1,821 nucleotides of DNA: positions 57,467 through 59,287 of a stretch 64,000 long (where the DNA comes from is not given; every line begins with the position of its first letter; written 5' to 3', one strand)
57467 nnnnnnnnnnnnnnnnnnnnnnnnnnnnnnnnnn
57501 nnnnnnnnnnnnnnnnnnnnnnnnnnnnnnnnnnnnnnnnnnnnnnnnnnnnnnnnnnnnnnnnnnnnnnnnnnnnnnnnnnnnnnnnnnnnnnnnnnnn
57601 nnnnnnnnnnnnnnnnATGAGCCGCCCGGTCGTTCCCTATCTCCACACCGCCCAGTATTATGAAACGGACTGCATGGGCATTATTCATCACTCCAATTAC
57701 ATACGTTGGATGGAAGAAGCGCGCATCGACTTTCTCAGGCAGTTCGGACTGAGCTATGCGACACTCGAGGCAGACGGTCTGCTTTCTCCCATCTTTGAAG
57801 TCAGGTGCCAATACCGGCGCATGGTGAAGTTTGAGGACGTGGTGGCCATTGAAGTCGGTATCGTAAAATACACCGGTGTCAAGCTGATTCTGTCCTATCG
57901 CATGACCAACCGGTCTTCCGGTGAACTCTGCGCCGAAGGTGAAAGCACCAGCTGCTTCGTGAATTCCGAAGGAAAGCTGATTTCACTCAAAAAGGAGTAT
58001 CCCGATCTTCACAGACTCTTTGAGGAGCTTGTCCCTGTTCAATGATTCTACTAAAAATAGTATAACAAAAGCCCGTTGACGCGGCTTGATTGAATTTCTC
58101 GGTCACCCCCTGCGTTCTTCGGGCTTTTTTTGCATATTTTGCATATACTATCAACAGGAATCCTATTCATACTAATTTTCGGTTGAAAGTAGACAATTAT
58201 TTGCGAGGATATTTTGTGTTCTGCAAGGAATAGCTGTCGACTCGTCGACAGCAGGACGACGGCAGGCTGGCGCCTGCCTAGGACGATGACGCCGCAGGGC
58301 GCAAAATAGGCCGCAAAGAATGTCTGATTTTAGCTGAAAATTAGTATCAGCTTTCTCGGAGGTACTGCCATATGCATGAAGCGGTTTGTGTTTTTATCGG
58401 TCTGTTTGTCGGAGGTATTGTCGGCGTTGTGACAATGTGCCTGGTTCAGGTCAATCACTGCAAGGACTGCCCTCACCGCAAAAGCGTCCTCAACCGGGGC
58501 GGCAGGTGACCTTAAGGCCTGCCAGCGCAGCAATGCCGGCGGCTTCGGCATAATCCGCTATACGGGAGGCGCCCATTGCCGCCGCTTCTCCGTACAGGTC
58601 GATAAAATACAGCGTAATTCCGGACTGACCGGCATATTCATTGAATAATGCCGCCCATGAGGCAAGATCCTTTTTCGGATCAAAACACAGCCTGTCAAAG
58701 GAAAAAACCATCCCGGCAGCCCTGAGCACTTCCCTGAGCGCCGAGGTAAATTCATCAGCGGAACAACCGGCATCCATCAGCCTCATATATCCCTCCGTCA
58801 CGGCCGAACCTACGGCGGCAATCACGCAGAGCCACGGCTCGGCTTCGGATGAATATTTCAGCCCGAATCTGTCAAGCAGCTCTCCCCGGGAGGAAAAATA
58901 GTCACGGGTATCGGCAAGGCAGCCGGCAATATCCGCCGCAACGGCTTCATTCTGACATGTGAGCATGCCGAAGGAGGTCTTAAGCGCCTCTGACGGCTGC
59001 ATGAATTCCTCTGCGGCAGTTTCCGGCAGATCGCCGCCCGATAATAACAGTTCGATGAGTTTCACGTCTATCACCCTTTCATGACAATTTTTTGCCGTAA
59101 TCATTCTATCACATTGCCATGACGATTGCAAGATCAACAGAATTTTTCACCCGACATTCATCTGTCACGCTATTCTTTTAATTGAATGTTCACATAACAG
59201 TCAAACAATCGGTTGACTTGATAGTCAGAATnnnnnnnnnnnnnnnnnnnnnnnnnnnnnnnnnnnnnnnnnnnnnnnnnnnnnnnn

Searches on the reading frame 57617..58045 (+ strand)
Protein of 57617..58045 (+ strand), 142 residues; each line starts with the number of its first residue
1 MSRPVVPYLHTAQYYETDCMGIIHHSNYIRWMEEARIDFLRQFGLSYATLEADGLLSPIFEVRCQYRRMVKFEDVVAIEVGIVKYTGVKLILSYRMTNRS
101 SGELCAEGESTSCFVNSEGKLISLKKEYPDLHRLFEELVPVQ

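Call 84: search_protein_families(library=pfam, proteins=[window:57617-58045:+], max_evalue=0.001)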
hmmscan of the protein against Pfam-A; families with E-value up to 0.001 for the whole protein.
window:57617-58045:+ (142 aa): 3 families
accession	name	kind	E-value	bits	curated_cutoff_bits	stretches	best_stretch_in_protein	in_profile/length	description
PF13279.12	4HBT_2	-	7e-19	68.9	25.5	1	15-120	4-109/122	Thioesterase-like superfamily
PF03061.28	4HBT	-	4e-10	40.3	20.6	1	20-104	1-78/79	Thioesterase superfamily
PF01643.23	Acyl-ACP_TE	-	0.00051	20.2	23.7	1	13-120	11-118/131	Acyl-ACP thioesterase N-terminal domain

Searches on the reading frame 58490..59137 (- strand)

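Call 84: search_protein_families(library=pfam, proteins=[window:58490-59137:-], max_evalue=0.001)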
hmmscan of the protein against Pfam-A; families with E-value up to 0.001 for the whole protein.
window:58490-59137:- (215 aa): 1 family
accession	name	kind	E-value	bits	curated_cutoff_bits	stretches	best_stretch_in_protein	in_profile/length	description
PF20335.4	DUF6630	-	1.6e-11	45.2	27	1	57-210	7-155/158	Domain of unknown function (DUF6630)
